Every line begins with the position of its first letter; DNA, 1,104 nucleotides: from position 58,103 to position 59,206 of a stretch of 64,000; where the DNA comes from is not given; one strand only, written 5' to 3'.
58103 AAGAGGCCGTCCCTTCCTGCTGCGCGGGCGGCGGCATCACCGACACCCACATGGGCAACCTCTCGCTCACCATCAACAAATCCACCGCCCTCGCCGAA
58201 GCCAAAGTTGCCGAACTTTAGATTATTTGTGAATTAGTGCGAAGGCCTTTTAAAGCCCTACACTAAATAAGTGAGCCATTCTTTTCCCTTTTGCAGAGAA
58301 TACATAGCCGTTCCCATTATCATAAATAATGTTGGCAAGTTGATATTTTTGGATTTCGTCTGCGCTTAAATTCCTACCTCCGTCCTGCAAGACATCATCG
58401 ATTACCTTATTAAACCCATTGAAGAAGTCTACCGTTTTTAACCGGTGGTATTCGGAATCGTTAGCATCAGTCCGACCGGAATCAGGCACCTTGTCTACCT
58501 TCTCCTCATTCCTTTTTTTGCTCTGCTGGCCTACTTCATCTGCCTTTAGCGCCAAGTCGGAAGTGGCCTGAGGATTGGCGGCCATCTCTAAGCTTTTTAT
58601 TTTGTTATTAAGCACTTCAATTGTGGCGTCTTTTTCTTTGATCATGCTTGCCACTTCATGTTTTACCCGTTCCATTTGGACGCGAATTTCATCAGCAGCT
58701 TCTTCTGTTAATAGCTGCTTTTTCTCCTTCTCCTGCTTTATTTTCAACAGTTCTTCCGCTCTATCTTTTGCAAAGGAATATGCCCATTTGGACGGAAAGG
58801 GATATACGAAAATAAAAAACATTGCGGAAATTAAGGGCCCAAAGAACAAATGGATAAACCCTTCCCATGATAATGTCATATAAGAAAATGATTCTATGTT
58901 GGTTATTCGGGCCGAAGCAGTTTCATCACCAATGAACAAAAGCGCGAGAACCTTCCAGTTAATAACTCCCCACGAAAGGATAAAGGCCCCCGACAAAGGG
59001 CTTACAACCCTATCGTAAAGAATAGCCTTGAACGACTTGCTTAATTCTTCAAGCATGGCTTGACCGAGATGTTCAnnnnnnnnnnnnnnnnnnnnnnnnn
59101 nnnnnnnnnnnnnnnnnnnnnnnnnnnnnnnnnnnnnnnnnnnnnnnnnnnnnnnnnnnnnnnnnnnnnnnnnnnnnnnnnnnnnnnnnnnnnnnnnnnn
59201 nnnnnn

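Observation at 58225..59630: Low-GC 1.4-kb insertion carrying a three-gene DUF4258 / YgiT zinc-finger / membrane coiled-coil module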

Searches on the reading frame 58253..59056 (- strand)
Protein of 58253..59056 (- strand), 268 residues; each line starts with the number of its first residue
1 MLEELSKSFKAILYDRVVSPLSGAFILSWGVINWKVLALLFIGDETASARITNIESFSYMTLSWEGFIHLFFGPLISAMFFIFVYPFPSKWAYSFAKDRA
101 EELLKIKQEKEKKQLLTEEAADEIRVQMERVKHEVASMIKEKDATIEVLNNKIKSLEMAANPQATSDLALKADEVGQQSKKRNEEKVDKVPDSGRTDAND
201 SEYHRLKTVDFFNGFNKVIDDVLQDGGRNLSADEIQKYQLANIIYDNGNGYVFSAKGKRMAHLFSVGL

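Call 5: search_protein_families(library=pfam, proteins=[window:58253-59056:-], max_evalue=0.1)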
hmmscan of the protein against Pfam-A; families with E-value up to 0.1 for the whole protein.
window:58253-59056:- (268 aa): 0 families

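Call 6: search_protein_families(library=padloc, proteins=[window:58253-59056:-], max_evalue=1)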
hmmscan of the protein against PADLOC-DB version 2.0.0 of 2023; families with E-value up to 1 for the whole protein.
window:58253-59056:- (268 aa): 1 family
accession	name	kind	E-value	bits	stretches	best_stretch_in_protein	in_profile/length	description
PDLC01684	Cas13c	-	0.026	12.3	1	99-159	75-126/265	Cas13c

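Call 7: search_protein_families(library=ncbifam, proteins=[window:58253-59056:-], max_evalue=0.1)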
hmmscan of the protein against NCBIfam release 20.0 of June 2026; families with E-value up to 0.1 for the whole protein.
window:58253-59056:- (268 aa): 2 families
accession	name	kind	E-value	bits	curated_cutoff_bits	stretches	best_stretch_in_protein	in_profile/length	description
NF003756.0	PRK05349.1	equivalog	0.0055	15.6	414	1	21-86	274-339/406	NADH:ubiquinone reductase (Na(+)-transporting) subunit B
TIGR03998.1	thiol_BshC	equivalog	0.012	14.5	265.8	1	99-190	390-480/529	bacillithiol biosynthesis cysteine-adding enzyme BshC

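Call 9: find_homologous_proteins(query=window:58253-59056:-)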
Query window:58253-59056:- (268 aa): 7 proteins with E <= 0.001 among 2605 candidates.
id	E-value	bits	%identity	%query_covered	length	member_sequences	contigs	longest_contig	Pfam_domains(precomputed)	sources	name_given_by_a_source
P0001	1.6e-171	586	100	100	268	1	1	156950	-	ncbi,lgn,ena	-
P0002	1.9e-98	347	65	100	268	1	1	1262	-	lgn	-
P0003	4.2e-96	339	63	100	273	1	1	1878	-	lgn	-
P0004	1.2e-47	181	55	71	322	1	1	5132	PF13576.13,PF13599.14,PF00805.29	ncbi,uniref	ncbi:MAG: pentapeptide repeat-containing protein [Candidatus Desulfatibia sp.]|uniref:pentapeptide r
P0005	1.8e-41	160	55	61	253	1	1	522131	PF00805.29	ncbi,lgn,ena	-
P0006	2.3e-40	157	52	62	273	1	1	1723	PF00805.29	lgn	-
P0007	4.0e-25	107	32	99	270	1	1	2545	-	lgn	-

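Call 10: search_protein_families(library=phrogs, proteins=[window:58253-59056:-], max_evalue=0.1)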
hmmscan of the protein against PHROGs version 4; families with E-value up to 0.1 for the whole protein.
window:58253-59056:- (268 aa): 7 families
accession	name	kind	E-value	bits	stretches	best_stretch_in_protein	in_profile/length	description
phrog_22645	-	unknown function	1.2e-12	48.7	1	1-155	1-153/275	-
phrog_13369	-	unknown function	5.6e-09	36.7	1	8-153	11-160/305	-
phrog_4780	-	unknown function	7.1e-06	26.8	1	4-181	7-173/275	-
phrog_35327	-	unknown function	6.9e-05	22.9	1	4-55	7-58/348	-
phrog_24478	-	unknown function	0.0051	17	1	7-156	15-148/323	-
phrog_9841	-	lysis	0.047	14.9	0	70-155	13-96/120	Rz-like spanin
phrog_21949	-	unknown function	0.057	14.3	0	146-165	19-38/49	-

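Call 12: find_encoding_contigs(protein=P0001, flank=10000, max_places=4)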
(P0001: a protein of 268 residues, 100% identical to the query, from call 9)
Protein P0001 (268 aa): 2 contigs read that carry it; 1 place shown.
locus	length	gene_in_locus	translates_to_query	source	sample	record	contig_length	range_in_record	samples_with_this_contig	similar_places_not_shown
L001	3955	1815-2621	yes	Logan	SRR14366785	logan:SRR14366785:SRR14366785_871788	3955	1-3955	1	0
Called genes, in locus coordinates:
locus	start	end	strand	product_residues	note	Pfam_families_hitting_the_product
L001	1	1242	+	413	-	?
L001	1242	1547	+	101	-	PF14076:DUF4258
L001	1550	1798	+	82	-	-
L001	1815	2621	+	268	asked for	-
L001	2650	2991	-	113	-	-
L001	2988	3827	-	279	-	-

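Call 13: find_encoding_contigs(protein=P0005, flank=6000, max_places=3)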
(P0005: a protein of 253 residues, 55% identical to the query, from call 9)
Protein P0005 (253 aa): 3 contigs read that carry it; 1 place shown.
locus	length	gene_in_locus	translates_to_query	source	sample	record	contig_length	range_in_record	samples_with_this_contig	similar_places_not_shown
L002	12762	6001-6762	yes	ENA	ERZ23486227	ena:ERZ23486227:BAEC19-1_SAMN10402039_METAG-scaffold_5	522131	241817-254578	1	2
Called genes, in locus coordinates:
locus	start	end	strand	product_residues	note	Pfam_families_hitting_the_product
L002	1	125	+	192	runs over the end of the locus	PF02834:LigT_PEase, PF10469:AKAP7_NLS (weak), PF13563:2_5_RNA_ligase2 (weak), PF02834:LigT_PEase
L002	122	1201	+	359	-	PF00154:RecA_N, PF06745:ATPase (weak), PF08423:Rad51 (weak), PF27531:MT3502_N, PF21096:RecA_C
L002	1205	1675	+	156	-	PF02631:RecX_HTH2 (faint), PF21982:RecX_HTH1, PF21981:RecX_HTH3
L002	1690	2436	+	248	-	PF06750:A24_N_bact, PF01478:Peptidase_A24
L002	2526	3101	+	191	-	PF00117:GATase, PF07722:Peptidase_C26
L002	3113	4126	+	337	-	PF02885:Glycos_trans_3N, PF00591:Glycos_transf_3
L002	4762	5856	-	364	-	PF00072:Response_reg, PF01966:HD, PF13487:HD_5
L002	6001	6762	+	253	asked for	PF00805:Pentapeptide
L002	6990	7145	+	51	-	-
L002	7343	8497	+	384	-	PF00696:AA_kinase, PF01472:PUA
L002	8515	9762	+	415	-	PF00171:Aldedh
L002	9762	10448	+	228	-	PF01467:CTP_transf_like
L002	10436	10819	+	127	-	PF02410:RsfS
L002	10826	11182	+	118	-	PF21157:DksA_N (weak), PF01258:zf-dskA_traR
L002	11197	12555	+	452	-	PF13428:TPR_14 (faint), PF13432:TPR_16 (faint), PF14559:TPR_19 (faint)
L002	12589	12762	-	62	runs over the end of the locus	-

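Call 14: find_encoding_contigs(protein=P0004, flank=6000, max_places=3)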
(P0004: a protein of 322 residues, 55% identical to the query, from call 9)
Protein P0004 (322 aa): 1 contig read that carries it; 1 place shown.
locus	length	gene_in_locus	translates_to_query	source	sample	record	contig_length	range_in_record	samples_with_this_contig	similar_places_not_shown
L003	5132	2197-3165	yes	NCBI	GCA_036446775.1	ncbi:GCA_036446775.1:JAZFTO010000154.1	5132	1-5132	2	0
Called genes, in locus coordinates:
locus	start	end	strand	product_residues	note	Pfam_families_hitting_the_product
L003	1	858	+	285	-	PF06559:DCD_N, PF22769:DCD, PF22569:DCD_C, PF22769:DCD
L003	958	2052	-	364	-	PF00072:Response_reg, PF01966:HD, PF13487:HD_5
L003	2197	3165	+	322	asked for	PF00805:Pentapeptide, PF13576:Pentapeptide_3 (faint), PF13599:Pentapeptide_4 (weak), PF00805:Pentapeptide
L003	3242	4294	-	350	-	PF01661:Macro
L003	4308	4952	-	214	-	PF14487:DarT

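Call 15: find_encoding_contigs(protein=P0007, flank=6000, max_places=3)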
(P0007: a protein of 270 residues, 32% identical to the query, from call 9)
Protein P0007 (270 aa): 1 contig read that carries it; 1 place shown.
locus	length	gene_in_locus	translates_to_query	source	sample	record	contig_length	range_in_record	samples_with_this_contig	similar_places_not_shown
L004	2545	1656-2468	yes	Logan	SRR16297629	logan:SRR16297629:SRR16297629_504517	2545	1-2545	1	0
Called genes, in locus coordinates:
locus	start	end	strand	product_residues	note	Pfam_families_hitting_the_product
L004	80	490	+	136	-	-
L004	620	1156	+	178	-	-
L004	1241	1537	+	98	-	-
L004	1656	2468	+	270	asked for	-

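Call 16: find_encoding_contigs(protein=P0003, flank=3000, max_places=3)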
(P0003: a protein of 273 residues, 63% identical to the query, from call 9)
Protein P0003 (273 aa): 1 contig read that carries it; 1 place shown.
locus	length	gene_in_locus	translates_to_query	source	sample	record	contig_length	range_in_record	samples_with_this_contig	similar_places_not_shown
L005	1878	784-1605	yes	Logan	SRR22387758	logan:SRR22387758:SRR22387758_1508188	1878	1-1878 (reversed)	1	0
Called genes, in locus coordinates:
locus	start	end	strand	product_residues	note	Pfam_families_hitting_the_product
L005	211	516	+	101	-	PF14076:DUF4258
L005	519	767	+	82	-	-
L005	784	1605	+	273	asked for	-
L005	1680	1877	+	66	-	?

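Call 17: find_encoding_contigs(protein=P0002, flank=3000, max_places=3)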
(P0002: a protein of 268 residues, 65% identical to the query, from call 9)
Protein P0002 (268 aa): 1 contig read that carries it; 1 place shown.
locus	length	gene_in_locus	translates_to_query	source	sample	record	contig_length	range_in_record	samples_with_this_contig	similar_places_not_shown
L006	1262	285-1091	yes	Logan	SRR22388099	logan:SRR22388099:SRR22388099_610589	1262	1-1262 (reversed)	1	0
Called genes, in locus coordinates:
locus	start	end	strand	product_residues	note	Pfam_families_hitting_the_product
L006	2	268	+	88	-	?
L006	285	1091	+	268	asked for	-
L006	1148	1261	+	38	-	?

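Call 36: find_related_loci(query=A1, collection=genome_contigs, flank=8000)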
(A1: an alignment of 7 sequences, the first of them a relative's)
Query A1 (268 aa) in genome_contigs; peptide patterns used: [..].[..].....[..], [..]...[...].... (x = any residue, [..] = any of these).
66 stretches matched a pattern; 6 encode a relative of the query (tblastn E <= 1e-3); 6 distinct loci.
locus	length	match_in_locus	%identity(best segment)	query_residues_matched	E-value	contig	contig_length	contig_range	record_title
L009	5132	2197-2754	55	1-190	2e-50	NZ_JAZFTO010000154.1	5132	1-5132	MAG: Candidatus Desulfatibia sp. isolate BS2bin.35 BS2bin.35_154, whole genome shotgun sequence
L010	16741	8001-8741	25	2-250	2e-14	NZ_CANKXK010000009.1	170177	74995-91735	Uncultured Algibacter sp. isolate 2-1163.fasta NODE_9, whole genome shotgun sequence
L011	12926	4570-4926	32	15-143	4e-12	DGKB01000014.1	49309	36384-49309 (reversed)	MAG TPA_asm: Akkermansiaceae bacterium UBA4581 UBA4581_contig_8530, whole genome shotgun sequence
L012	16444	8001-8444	30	1-133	4e-11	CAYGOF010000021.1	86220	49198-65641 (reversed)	MAG TPA_asm: uncultured Roseivirgaceae bacterium isolate ERP117304_co1_130 genome assembly, contig: NODE_353_length_8622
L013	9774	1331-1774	27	4-147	2e-10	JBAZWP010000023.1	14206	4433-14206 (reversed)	MAG: Candidatus Paceibacterota bacterium isolate SO_2017_GW1_35 NODE_15984_length_14206_cov_1.039705_OW334_2017, whole g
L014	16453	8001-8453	31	2-156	5e-16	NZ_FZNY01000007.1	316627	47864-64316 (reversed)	Dokdonia pacifica strain DSM 25597, whole genome shotgun sequence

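Call 46: search_solved_structures(query=A1, max_evalue=1)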
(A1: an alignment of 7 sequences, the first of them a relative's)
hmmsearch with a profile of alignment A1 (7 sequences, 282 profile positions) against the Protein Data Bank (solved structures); distinct sequences matched with E-value up to 1: 17.
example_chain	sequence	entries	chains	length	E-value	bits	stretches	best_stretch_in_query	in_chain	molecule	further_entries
5dqa_A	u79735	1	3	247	1.5e-06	31.4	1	200-254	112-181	t3284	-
4yc5_A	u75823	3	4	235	1.8e-06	31.2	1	183-256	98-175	beta1 | beta1 protein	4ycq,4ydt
4yei_A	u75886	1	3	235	2e-06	31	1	183-257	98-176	beta1mut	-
5di5_A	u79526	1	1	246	2.1e-06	30.9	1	211-257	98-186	beta1 t801 loop variant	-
5dns_A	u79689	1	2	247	8.2e-06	29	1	199-254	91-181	t1428 beta1 loop design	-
5dn0_A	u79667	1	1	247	1.6e-05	28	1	202-254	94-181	beta1 t1555 loop variant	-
4yfo_A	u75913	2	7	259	1.8e-05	27.9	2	211-242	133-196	beta1_ex1 | 6beta1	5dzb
2j8k_A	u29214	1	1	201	0.0004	23.4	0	211-251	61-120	NP275-NP276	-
5dra_A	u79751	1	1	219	0.00098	22.2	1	156-252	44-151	3beta1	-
3du1_X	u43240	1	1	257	0.008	19.2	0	199-245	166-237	All3740 protein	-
9evs_1i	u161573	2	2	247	0.035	17.1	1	98-156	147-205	mL40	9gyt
6omx_A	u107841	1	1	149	0.081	15.9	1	160-251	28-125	Alr5209 protein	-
2o6w_A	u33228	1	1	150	0.098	15.6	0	204-234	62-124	Repeat Five Residue (Rfr) protein or pentapeptide repeat protein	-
3zrw_B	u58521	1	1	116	0.74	12.7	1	100-160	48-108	AF1503 PROTEIN, OSMOLARITY SENSOR PROTEIN ENVZ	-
1go4_E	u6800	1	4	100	0.79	12.6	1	109-158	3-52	Mitotic spindle assembly checkpoint protein MAD1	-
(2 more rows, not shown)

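Call 47: search_protein_representatives(alignment_id=A1)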
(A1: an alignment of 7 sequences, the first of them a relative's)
Query: 7 sequences, 282 profile positions. Proteins with E-value up to 0.001 (for the whole library): 3662; up to 1e-10: 1754; up to 1e-30: 129. The best 150 are listed.
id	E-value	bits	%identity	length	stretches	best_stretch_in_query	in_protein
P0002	1.6e-123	428.3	-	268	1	1-281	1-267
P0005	1.6e-110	385.7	-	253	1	2-271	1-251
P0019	1.4e-59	218.6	-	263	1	1-279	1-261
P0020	4.9e-56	206.9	-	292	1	1-197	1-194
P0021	3.1e-54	201.0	-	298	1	1-281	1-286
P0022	3.7e-53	197.5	-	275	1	1-280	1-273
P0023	7.2e-39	150.6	-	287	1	1-208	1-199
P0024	2.2e-38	149.0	-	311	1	3-190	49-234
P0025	4.2e-38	148.1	-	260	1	1-179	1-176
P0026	9.1e-38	147.0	-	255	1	5-193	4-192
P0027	1.5e-37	146.3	-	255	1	2-168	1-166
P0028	1.7e-37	146.1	-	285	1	1-263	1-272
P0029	1.9e-37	145.9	-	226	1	1-209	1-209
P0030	2.2e-37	145.7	-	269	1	1-212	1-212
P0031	2.3e-37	145.7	-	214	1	3-192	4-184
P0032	2.5e-37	145.6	-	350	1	2-208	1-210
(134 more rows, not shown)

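Call 49: search_protein_families(library=pfam, alignment_id=A2, max_evalue=0.001)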
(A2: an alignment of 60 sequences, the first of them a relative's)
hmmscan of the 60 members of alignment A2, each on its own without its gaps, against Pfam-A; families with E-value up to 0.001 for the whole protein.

A. member 1, P0001 (268 aa): 0 families

B. families by the number of members that match (of 60 scanned): 10 families
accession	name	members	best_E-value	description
PF14772.11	NYD-SP28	3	0.00024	Sperm tail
PF14947.12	HTH_45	3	0.00025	Winged helix-turn-helix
PF07795.16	DUF1635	1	7e-05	Protein of unknown function (DUF1635)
PF06785.16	UPF0242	1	0.00014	Uncharacterised protein family (UPF0242) N-terminus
PF07766.19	LETM1_RBD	1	0.00014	LETM1-like, RBD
PF03551.20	PadR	1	0.00015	Transcriptional regulator PadR-like family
PF16808.10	PKcGMP_CC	1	0.00059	Coiled-coil N-terminus of cGMP-dependent protein kinase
PF09624.15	DUF2393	1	0.00071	Protein of unknown function (DUF2393)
PF20509.3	DUF6735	1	0.00085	Family of unknown function (DUF6735)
PF04079.22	SMC_ScpB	1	0.00094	Segregation and condensation complex subunit ScpB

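Call 54: find_related_loci(query=A1, collection=viral_contigs, flank=5000)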
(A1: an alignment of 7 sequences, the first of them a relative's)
Query A1 (268 aa) in viral_contigs; peptide patterns used: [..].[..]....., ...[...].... (x = any residue, [..] = any of these).
108 stretches matched a pattern; 1 encode a relative of the query (tblastn E <= 1e-3); 1 distinct loci.
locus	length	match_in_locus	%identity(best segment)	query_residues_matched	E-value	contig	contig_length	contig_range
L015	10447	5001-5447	28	4-166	5e-11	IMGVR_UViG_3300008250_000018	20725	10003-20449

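Call 60: predict_structure(alignment_id=A2)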
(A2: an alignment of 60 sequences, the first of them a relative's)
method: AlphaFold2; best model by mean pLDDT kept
length: 268 residues; sequences in the alignment: 60
mean_pLDDT: 86.2   pTM: 0.41
mean pLDDT of the five models: 86.2, 85.7, 85.1, 84.8, 84.1
residues with pLDDT >= 90: 174; 70-90: 54; 50-70: 22; < 50: 18
segments of 3 or more residues with pLDDT < 50: 177-191, 193-195
pLDDT, mean of each block of 10 residues (from residue 1): 79 69 91 92 92 87 89 94 91 95 93 84 96 98 98 94 70 50 41 58 93 97 97 97 97 96 92
secondary structure, 60 per line:
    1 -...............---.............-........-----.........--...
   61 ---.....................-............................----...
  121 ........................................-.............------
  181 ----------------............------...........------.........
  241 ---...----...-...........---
elements in order: H2-16 H20-32 H34-41 H47-55 H64-84 H86-113 H118-160 H162-174 H197-208 H215-225 H232-240 E244-246 E251-253 H255-265
